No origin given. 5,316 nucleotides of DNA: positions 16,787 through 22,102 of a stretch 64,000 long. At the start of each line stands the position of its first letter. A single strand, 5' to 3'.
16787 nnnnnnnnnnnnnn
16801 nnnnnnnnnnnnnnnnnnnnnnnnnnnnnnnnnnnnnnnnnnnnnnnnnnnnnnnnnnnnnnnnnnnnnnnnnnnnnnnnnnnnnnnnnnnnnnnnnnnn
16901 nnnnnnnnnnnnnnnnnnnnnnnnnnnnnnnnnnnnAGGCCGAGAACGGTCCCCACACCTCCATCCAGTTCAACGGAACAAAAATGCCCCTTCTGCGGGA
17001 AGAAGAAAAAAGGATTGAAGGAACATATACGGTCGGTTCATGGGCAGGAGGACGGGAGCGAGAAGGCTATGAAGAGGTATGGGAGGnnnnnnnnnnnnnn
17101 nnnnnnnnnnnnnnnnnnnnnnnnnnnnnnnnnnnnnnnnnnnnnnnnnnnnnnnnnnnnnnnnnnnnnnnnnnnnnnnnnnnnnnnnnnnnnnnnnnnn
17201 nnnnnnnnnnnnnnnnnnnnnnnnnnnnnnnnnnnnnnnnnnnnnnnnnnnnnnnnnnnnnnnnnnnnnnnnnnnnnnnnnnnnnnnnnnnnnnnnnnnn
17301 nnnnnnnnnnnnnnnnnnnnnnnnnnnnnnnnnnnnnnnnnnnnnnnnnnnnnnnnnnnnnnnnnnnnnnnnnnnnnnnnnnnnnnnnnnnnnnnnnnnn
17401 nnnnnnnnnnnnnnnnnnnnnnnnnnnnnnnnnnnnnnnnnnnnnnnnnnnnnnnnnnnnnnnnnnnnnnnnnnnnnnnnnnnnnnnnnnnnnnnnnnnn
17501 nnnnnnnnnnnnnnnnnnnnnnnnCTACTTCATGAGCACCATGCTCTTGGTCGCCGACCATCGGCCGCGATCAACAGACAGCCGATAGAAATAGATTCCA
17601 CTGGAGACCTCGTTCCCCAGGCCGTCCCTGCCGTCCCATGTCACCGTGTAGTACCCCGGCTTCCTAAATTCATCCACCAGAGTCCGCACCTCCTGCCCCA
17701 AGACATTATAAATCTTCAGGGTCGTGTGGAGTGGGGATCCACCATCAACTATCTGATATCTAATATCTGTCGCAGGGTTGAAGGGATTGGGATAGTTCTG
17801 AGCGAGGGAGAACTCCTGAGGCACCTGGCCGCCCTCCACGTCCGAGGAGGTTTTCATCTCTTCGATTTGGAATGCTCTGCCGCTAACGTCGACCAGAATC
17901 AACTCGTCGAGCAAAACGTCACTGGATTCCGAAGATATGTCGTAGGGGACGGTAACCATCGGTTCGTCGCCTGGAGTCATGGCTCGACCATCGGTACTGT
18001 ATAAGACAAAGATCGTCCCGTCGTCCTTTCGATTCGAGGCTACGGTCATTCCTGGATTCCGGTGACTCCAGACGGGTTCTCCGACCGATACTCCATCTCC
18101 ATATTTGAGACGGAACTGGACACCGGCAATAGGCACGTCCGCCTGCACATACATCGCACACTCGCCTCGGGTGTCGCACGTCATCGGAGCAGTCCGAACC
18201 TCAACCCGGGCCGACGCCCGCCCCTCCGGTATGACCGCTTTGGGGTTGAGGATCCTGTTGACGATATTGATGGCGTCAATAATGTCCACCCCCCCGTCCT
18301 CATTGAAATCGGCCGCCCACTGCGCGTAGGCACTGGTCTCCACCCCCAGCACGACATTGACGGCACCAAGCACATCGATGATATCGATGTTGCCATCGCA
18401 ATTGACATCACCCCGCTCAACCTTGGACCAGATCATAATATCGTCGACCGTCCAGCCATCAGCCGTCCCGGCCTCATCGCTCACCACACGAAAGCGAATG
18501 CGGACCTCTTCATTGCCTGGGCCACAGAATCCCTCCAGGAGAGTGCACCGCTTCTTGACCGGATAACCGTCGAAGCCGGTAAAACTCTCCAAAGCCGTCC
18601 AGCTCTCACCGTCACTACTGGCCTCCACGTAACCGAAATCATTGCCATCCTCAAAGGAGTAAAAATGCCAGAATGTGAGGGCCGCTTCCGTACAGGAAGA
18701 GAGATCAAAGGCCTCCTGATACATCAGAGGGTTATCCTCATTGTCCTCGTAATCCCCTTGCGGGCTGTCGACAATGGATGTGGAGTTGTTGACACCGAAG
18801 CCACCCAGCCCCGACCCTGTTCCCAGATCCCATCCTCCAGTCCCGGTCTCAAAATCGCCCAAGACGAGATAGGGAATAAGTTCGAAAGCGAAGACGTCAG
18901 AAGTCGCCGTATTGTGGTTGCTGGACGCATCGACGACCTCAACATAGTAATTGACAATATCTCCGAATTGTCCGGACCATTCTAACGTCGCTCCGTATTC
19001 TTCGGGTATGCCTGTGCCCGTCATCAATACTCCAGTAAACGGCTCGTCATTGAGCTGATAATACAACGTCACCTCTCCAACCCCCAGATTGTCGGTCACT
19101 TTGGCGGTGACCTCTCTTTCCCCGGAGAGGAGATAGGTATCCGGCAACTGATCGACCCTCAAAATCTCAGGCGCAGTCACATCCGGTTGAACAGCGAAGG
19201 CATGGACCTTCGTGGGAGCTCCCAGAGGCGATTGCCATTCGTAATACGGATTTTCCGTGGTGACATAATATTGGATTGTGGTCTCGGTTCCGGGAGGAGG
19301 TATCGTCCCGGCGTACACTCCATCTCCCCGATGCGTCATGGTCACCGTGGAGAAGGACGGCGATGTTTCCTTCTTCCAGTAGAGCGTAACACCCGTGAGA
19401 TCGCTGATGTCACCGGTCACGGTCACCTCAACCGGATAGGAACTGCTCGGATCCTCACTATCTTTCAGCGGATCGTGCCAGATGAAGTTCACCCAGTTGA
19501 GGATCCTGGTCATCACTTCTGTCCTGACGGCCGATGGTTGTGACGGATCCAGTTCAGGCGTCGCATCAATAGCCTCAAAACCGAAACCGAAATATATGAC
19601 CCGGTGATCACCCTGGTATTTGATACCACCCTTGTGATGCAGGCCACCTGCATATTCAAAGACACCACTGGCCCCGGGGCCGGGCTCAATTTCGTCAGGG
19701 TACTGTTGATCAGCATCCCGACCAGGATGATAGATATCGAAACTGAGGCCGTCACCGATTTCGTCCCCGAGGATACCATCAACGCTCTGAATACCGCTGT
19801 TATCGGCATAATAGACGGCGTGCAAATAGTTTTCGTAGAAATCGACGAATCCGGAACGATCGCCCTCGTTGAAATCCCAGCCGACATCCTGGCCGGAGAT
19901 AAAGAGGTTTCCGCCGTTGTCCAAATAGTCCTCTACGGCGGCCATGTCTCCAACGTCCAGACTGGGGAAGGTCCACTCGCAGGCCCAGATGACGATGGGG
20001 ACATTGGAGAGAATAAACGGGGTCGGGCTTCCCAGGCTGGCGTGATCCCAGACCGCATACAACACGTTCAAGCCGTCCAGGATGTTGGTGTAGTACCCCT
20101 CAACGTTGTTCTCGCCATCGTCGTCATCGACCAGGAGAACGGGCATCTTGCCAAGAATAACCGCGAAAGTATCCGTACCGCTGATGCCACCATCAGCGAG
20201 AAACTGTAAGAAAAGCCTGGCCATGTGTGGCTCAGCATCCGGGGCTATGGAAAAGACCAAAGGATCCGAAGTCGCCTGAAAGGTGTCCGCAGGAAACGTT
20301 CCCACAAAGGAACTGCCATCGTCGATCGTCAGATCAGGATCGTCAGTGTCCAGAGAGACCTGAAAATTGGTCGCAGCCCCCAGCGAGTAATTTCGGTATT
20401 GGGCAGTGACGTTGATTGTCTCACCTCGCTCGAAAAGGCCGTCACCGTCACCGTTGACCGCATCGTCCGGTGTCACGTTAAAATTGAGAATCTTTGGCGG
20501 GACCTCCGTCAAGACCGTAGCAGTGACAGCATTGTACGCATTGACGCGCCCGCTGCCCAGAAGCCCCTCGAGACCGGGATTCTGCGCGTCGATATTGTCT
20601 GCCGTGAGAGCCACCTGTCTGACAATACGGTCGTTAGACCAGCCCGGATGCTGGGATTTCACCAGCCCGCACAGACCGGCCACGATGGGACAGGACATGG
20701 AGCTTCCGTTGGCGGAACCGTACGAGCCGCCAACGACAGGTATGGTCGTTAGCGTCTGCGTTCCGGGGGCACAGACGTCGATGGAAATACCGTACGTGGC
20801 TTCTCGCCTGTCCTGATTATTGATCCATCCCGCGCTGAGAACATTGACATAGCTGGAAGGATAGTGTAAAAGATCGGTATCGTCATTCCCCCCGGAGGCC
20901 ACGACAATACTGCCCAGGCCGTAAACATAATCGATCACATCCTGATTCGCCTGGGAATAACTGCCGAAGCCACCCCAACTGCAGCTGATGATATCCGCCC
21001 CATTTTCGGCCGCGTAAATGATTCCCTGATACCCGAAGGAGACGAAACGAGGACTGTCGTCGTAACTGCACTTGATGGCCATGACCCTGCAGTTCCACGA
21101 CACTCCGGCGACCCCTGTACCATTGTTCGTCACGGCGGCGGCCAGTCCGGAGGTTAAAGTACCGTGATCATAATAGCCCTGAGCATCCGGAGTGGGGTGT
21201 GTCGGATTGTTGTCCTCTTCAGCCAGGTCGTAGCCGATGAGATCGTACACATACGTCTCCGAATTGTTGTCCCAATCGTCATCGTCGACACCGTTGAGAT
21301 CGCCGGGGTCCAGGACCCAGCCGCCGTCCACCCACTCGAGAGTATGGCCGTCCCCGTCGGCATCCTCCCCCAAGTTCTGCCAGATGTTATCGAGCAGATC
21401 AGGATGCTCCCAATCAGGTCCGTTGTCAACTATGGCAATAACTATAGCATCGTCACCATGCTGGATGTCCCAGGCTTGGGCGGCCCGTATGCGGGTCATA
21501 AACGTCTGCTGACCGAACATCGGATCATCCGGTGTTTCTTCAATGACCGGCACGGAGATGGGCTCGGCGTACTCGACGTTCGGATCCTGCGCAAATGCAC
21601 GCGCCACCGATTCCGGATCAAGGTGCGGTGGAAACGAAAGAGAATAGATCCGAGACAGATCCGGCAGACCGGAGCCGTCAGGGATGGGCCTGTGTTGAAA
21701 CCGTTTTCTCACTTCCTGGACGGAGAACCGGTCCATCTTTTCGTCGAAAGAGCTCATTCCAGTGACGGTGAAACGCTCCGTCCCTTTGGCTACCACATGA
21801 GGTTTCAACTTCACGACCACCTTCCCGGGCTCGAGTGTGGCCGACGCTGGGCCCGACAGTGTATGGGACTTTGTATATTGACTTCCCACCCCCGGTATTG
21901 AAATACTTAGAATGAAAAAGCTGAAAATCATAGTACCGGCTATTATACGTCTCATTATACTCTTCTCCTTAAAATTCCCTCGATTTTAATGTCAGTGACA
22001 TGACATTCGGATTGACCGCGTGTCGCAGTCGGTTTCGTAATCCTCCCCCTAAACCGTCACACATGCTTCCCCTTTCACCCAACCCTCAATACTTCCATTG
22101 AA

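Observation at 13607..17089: Low-GC plus-strand islet encoding a minimal exosortase-like protein and an IPTL-CTERM-like cargo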

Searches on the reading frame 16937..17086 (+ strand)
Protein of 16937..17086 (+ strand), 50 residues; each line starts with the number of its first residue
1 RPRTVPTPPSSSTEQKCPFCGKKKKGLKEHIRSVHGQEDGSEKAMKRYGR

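Call 79: search_solved_structures(query=window:16937-17086:+, max_evalue=10)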
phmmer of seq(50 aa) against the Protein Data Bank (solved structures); distinct sequences matched with E-value up to 10: 12.
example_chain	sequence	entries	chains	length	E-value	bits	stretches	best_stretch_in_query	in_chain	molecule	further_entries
2elw_A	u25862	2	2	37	0.038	17.9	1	9-39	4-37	Zinc finger protein 406 | Zinc finger protein ZFAT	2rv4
2elu_A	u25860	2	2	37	0.052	17.4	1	9-39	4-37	Zinc finger protein 406 | Zinc finger protein ZFAT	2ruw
9upz_A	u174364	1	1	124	0.068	17.1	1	16-37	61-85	E3 ubiquitin-protein ligase KCMF1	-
9jni_A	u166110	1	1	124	0.07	17.1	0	16-37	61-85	E3 ubiquitin-protein ligase KCMF1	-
2dmd_A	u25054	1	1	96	0.095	16.7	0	15-38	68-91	Zinc finger protein 64, isoforms 1 and 2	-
9v21_sC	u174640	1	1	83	0.19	15.7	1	3-34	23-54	Small ribosomal subunit protein eS27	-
9v1j_sC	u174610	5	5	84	0.19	15.7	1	3-34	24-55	Small ribosomal subunit protein eS27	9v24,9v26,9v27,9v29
2rsi_A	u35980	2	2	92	0.31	15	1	14-39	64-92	Zinc finger protein ZFAT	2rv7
9hxw_D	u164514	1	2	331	0.46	14.5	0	16-37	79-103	E3 ubiquitin-protein ligase KCMF1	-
9qws_C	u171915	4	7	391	0.62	14.1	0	16-37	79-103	E3 ubiquitin-protein ligase KCMF1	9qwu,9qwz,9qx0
9d9z_E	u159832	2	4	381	0.62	14.1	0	16-37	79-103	E3 ubiquitin-protein ligase KCMF1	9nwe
2han_A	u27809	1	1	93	0.87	13.7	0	14-35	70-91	Protein ultraspiracle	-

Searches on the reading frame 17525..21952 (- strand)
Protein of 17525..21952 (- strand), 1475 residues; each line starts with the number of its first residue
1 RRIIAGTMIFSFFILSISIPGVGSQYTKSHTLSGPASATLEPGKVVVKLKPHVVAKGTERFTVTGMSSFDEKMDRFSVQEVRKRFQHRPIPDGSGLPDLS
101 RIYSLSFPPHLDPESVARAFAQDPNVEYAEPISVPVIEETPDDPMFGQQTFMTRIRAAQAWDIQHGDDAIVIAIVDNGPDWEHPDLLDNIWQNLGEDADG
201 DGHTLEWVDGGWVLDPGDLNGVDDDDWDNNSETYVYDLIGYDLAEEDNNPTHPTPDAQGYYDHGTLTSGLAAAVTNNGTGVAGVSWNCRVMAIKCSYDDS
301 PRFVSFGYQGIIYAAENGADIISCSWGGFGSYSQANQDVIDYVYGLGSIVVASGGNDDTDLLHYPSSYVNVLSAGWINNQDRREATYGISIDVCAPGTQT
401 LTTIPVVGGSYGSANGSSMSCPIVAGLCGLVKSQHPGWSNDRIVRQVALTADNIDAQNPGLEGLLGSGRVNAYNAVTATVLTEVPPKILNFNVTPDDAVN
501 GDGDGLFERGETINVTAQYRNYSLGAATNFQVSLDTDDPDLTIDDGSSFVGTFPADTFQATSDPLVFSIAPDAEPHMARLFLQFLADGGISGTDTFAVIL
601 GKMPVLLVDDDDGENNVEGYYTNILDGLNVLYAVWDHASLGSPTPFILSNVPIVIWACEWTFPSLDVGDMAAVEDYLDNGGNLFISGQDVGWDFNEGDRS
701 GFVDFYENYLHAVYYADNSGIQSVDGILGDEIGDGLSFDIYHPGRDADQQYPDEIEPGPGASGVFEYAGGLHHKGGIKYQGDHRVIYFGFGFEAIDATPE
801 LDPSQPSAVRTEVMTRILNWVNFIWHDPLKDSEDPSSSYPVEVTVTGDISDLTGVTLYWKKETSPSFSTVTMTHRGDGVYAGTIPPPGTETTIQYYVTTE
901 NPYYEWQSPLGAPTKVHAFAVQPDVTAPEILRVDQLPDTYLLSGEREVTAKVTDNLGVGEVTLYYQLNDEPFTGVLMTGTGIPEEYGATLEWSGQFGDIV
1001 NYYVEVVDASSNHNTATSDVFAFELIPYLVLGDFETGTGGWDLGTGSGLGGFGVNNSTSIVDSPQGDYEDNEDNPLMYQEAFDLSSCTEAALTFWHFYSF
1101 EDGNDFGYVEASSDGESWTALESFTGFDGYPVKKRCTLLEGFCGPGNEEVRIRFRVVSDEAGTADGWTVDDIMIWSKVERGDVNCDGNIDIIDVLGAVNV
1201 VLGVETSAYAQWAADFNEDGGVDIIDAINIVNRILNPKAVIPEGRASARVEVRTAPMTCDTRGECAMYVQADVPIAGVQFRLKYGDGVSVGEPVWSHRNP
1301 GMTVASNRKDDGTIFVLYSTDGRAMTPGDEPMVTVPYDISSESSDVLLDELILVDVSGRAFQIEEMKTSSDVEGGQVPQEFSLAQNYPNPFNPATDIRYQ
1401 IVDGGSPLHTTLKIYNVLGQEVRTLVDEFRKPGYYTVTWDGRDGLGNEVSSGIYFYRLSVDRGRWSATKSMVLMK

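Call 54: search_protein_families(library=pfam, proteins=[window:17525-21952:-], max_evalue=0.001)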
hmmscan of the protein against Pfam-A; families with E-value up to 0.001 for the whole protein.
window:17525-21952:- (1475 aa): 6 families
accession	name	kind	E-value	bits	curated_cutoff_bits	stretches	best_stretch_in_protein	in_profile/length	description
PF00082.27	Peptidase_S8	-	2.2e-40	139.3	21.8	1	168-468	2-288/288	Subtilase family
PF13860.13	FlgD_ig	-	1e-07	32.3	27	1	1410-1460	25-75/79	FlgD Ig-like domain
PF00404.24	Dockerin_1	-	1.6e-07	31.8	22.9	1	1181-1235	2-57/57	Dockerin type I domain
PF20773.4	InhA-like_MAM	-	0.00031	20.7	26.9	0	1079-1173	54-161/191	Immune inhibitor A-like, MAM domain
PF13585.12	CHU_C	-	0.00033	21.2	27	1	1409-1466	28-78/86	CHU_C Type IX secretion signal domain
PF22148.1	Fervidolysin_NPro-like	-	0.00093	20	21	0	100-131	49-80/81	Fervidolysin N-terminal prodomain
